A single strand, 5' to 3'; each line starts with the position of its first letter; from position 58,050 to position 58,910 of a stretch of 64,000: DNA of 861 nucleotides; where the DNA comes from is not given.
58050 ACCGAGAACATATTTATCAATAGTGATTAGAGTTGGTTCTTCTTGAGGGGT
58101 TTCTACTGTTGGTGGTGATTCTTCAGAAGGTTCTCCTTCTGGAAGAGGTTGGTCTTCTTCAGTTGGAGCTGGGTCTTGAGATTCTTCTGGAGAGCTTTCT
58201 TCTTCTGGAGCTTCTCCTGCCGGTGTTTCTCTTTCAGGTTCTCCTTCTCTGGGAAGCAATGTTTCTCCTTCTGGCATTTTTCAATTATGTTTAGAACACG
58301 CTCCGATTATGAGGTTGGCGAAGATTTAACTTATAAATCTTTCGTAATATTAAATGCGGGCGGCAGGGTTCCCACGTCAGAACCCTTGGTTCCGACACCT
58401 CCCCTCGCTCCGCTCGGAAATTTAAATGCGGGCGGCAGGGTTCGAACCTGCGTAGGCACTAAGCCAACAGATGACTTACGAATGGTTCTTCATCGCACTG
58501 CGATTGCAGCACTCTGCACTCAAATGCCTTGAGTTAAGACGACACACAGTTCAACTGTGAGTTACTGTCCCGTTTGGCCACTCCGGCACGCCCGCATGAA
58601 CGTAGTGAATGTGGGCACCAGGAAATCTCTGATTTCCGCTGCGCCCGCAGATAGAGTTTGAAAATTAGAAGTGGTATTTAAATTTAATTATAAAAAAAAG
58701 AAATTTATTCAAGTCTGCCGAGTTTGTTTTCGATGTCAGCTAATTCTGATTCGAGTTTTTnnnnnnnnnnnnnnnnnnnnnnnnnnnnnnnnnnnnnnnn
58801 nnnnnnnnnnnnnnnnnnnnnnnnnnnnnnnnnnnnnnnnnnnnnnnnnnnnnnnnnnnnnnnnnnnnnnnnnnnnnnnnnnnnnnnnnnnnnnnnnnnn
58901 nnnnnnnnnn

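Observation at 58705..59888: Three translationally coupled small genes: two paralogous coiled-coil proteins plus a C2H2-like zinc-finger protein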

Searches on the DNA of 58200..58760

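Call 32: search_rna_families(source=window, start=58200, end=58760, threshold=evalue, max_evalue=1, show_alignments=2)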
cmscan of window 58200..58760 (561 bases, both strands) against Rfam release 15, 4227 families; matches with E-value up to 1: 0.
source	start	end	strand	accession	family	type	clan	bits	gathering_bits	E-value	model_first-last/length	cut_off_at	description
